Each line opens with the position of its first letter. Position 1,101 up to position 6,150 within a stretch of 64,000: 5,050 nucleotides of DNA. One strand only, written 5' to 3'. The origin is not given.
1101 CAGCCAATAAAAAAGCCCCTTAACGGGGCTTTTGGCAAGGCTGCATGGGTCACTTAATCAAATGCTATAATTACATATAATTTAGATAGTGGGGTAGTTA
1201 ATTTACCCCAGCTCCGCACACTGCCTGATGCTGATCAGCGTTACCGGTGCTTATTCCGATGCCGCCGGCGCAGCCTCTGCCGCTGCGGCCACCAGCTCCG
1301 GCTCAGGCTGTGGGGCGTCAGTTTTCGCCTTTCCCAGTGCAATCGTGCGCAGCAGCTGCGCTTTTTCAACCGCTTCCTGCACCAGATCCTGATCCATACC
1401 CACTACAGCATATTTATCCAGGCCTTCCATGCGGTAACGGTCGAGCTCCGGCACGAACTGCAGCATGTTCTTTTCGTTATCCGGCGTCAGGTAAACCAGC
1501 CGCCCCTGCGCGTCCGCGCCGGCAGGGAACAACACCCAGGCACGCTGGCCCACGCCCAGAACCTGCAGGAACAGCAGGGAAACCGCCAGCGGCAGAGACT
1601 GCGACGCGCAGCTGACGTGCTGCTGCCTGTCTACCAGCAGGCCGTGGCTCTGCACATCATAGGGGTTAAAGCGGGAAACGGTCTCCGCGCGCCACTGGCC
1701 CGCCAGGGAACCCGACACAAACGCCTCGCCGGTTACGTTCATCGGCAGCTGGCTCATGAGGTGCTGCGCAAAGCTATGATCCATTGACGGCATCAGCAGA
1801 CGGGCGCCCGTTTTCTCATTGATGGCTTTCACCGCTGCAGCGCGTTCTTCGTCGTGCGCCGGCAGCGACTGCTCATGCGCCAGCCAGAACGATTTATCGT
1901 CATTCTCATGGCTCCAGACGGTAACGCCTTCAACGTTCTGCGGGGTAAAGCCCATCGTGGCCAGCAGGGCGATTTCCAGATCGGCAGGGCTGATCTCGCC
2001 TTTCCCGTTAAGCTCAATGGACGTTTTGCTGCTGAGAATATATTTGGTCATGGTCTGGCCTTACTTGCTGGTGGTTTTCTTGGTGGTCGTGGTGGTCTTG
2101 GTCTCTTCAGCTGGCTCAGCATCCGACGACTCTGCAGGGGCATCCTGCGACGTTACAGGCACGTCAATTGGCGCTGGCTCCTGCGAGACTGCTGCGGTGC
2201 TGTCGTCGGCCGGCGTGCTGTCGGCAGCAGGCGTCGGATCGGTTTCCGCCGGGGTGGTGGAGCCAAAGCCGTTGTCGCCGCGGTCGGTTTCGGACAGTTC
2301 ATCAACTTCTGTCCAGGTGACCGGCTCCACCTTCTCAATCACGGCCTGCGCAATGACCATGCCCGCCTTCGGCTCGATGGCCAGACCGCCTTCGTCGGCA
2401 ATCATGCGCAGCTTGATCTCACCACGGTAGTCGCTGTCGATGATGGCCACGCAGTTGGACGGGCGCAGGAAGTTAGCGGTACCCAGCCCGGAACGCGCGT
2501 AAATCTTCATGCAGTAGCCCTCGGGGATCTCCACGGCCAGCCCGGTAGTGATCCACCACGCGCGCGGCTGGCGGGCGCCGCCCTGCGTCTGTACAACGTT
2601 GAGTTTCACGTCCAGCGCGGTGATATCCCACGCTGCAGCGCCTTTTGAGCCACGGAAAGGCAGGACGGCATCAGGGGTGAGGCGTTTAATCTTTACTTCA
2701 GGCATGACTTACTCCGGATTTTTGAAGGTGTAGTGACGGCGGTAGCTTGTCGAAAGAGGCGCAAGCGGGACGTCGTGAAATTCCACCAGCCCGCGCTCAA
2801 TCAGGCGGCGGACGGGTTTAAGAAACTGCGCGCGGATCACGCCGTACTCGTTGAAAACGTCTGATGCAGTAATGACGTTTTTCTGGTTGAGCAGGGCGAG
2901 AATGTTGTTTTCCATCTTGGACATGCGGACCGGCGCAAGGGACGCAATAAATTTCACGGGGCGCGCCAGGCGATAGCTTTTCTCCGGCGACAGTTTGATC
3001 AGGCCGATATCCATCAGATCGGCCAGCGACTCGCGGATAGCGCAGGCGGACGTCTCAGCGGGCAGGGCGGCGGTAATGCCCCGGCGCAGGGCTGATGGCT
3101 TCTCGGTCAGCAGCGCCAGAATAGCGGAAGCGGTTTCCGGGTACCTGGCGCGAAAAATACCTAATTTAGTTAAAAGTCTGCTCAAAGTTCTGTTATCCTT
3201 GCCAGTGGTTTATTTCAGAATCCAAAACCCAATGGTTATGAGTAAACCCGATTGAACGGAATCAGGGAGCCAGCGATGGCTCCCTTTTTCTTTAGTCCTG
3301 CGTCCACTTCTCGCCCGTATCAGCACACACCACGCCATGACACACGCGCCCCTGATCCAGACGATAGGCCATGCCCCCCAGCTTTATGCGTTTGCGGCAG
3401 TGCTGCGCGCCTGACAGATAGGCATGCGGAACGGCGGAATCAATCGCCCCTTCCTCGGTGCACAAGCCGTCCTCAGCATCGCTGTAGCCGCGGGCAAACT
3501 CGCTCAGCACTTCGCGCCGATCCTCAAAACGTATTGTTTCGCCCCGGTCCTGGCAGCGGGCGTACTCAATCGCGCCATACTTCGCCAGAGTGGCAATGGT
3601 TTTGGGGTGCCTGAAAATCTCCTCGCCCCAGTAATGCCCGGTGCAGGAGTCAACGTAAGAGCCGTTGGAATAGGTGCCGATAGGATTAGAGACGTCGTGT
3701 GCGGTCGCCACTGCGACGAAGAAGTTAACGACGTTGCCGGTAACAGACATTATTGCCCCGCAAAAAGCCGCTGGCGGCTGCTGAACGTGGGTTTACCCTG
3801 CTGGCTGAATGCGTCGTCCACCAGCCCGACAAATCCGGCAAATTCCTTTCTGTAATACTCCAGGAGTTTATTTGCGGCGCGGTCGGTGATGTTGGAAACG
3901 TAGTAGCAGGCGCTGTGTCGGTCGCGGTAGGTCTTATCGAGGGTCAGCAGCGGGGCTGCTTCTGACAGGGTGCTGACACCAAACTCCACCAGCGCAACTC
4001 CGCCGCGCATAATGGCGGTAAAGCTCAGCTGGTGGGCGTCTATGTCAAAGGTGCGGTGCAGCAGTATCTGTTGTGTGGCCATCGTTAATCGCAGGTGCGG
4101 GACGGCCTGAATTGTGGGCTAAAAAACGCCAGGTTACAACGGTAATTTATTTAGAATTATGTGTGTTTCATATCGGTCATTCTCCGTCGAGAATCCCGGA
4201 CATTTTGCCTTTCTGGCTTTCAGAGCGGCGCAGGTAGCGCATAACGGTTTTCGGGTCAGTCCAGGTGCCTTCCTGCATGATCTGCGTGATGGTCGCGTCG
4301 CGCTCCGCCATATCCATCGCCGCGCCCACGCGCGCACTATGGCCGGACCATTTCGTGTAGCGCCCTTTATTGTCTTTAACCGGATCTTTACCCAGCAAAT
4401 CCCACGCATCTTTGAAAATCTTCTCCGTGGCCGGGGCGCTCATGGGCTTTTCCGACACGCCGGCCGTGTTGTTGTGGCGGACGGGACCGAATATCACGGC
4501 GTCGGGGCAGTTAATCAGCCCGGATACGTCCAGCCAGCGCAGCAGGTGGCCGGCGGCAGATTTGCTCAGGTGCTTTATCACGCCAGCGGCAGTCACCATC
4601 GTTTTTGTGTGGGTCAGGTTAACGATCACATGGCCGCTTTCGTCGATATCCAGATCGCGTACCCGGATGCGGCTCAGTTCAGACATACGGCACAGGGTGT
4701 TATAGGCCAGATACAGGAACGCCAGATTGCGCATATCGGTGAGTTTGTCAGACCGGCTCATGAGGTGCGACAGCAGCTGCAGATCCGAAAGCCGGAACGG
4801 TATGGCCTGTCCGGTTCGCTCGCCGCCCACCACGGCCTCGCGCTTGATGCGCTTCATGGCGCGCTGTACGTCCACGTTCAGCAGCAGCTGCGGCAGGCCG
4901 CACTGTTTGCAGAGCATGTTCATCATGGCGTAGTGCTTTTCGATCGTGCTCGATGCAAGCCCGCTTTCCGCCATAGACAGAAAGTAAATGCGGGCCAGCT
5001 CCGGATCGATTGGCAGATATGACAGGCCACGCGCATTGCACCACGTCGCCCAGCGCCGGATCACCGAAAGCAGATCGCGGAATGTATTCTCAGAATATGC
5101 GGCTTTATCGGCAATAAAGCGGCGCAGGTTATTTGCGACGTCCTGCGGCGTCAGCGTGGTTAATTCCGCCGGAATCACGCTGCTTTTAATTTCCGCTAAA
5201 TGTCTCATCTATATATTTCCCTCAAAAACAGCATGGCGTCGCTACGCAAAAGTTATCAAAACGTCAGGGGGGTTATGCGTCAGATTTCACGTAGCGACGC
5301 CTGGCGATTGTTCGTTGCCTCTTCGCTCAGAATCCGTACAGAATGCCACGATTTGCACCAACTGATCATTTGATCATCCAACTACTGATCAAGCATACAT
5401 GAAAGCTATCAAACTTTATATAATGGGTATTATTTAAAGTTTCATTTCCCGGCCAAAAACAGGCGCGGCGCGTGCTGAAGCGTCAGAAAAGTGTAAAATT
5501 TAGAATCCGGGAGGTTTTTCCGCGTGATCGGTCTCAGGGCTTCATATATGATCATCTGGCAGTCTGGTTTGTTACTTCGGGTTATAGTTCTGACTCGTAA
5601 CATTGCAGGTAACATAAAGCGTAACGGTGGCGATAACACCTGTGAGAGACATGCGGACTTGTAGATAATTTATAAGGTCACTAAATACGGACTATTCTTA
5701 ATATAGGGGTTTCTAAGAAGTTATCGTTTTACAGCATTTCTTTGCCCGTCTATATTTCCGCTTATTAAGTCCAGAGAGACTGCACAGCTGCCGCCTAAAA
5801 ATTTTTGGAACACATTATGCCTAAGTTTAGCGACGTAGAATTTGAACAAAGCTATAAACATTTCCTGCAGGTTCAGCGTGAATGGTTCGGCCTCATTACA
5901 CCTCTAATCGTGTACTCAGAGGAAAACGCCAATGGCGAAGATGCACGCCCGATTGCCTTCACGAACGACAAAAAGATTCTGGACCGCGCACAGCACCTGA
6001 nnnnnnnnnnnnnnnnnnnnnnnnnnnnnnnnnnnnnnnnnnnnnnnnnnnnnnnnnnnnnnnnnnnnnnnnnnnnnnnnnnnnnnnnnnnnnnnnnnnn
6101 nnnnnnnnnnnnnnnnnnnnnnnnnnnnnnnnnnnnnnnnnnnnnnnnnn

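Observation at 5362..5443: Divergent Cre/lox module: lox-like 34-bp site with loxP-related arms but a different spacer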

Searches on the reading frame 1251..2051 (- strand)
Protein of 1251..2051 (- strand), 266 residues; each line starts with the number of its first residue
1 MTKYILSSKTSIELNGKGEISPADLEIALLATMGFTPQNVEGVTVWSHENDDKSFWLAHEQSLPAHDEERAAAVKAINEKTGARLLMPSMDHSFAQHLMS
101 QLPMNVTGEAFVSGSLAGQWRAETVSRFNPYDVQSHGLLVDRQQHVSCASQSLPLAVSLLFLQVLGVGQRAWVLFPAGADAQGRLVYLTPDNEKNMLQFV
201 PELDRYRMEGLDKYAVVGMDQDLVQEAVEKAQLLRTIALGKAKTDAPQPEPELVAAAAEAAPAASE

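Call 49: search_protein_families(library=phrogs, proteins=[window:1251-2051:-], max_evalue=0.00001)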
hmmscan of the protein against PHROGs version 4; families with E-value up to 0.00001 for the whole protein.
window:1251-2051:- (266 aa): 1 family
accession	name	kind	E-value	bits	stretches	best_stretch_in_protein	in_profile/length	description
phrog_2326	-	unknown function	4.1e-62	210.9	1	1-251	6-258/264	-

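Call 50: search_protein_families(library=pfam, proteins=[window:1251-2051:-], max_evalue=0.001)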
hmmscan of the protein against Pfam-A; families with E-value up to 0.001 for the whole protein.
window:1251-2051:- (266 aa): 0 families

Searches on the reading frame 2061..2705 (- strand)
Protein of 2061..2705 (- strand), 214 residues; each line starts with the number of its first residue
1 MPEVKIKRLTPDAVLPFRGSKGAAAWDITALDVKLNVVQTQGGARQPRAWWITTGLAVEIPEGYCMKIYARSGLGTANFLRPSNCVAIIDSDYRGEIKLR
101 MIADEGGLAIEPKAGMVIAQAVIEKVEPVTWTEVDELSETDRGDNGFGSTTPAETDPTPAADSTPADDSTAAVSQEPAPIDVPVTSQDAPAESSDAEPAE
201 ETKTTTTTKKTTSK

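Call 49: search_protein_families(library=phrogs, proteins=[window:2061-2705:-], max_evalue=0.00001)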
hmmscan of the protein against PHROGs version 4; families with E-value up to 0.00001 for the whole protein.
window:2061-2705:- (214 aa): 1 family
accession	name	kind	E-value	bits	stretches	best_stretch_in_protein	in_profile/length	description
phrog_135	-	DNA, RNA and nucleotide metabolism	1.6e-47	164.1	1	3-181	141-320/463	dUTPase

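Call 50: search_protein_families(library=pfam, proteins=[window:2061-2705:-], max_evalue=0.001)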
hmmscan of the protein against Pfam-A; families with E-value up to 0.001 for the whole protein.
window:2061-2705:- (214 aa): 1 family
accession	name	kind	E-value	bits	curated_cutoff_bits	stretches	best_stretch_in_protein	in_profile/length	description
PF00692.24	dUTPase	-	1e-12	48.4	22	1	50-150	32-128/129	dUTPase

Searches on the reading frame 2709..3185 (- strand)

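Call 49: search_protein_families(library=phrogs, proteins=[window:2709-3185:-], max_evalue=0.00001)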
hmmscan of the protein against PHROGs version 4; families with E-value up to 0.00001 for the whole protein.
window:2709-3185:- (158 aa): 1 family
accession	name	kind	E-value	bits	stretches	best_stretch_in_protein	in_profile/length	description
phrog_6669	-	unknown function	8.4e-28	98.4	1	6-158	6-155/158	-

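Call 50: search_protein_families(library=pfam, proteins=[window:2709-3185:-], max_evalue=0.001)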
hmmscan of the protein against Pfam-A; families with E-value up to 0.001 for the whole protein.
window:2709-3185:- (158 aa): 1 family
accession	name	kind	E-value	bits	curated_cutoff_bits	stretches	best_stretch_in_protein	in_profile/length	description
PF01978.25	TrmB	-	2.6e-05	24.4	25.6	0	96-140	14-58/68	Sugar-specific transcriptional regulator TrmB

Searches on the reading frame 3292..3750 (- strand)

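Call 49: search_protein_families(library=phrogs, proteins=[window:3292-3750:-], max_evalue=0.00001)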
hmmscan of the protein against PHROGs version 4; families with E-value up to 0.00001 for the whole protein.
window:3292-3750:- (152 aa): 1 family
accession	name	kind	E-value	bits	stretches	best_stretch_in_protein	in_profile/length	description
phrog_8101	-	unknown function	1.5e-14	55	1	9-151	12-150/152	-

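Call 50: search_protein_families(library=pfam, proteins=[window:3292-3750:-], max_evalue=0.001)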
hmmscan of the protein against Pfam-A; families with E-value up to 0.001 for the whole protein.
window:3292-3750:- (152 aa): 0 families

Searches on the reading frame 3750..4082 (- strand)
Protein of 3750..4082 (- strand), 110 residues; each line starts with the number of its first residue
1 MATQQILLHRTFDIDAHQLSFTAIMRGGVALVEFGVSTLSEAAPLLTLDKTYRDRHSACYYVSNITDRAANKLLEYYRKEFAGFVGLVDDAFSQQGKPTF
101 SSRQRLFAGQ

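Call 49: search_protein_families(library=phrogs, proteins=[window:3750-4082:-], max_evalue=0.00001)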
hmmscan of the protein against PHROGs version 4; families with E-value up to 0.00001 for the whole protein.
window:3750-4082:- (110 aa): 1 family
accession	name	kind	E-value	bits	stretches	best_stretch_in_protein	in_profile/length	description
phrog_1968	-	unknown function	9.9e-29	100.5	1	3-103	2-104/110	-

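Call 50: search_protein_families(library=pfam, proteins=[window:3750-4082:-], max_evalue=0.001)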
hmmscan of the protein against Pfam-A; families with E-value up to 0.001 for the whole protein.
window:3750-4082:- (110 aa): 0 families

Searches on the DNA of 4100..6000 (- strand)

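Call 52: search_rna_families(source=window, start=4100, end=6000, threshold=evalue, max_evalue=1)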
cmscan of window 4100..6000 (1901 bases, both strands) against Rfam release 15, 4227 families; matches with E-value up to 1: 1.
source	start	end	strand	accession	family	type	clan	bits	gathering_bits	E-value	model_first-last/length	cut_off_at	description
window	5066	5162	-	RF03061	uxuA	Gene; sRNA;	-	21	66.8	0.65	1-89/89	no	uxuA RNA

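Call 76: search_dna_similar(query=window:5405-5450:-, collection=plasmids, mode=distant, max_evalue=1, max_rows=40)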
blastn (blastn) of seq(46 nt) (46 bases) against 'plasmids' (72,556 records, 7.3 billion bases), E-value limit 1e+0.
Records with a match: 228; places in all: 340; records where one place covers at least 80% of the query: 27.
Best place of each record, by identity: >=99% 2; 95-99% 1; 90-95% 70; 80-90% 155.
By first word of the organism name: Escherichia 139; Salmonella 36; Staphylococcus 10; Shigella 9; Bacillus 7; Pantoea 6; Enterobacter 4; Arsenophonus 4; Rahnella 3; Serratia 2; and 8 more.
By predicted mobility (MOB-suite, as given by PLSDB): non-mobilizable 159; mobilizable 37; conjugative 32.
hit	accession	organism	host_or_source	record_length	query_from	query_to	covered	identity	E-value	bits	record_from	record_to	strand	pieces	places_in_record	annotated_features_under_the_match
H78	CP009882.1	Pantoea sp. PSNIH1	shelf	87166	1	46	100%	100.0%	5e-15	84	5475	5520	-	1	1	none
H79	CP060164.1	Acinetobacter venetianus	oil,oil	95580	1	46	100%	95.7%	3e-12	75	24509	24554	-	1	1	none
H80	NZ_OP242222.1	Escherichia coli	Homo sapiens,stool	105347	6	45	87%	87.8%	4e-4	49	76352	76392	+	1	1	none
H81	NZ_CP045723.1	Pantoea eucalypti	eucalypti of Eucalyptus,cell ...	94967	4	40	80%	89.2%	1e-4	50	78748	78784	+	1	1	none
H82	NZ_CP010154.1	Escherichia coli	dog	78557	6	42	80%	86.8%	2e-2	44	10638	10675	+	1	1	none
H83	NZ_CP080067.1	Escherichia coli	Homo sapiens,tissue sample,Human feces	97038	6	42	80%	86.8%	2e-2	44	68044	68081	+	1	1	none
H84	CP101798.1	Escherichia coli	cell culture,gut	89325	6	42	80%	86.8%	2e-2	44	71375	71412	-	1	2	none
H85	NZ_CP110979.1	Escherichia coli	Homo sapiens,secretion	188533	6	42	80%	86.8%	2e-2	44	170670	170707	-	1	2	none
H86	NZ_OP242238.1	Escherichia coli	Homo sapiens,stool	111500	6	42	80%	86.8%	2e-2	44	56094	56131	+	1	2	none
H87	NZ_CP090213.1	Escherichia coli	wastewater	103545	6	42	80%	86.8%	2e-2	44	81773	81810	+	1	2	none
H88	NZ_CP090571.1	Escherichia coli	wastewater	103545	6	42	80%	86.8%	2e-2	44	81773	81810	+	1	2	none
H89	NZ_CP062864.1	Escherichia coli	Sus scrofa domesticus,feces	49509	6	42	80%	86.8%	2e-2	44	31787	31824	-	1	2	none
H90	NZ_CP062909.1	Escherichia coli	Sus scrofa domesticus,feces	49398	6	42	80%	86.8%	2e-2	44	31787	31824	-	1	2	none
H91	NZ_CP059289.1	Escherichia coli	Homo sapiens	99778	6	42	80%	86.8%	2e-2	44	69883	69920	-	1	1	none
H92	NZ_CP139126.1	Escherichia coli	Pig farm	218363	6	42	80%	86.8%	2e-2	44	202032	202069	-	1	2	none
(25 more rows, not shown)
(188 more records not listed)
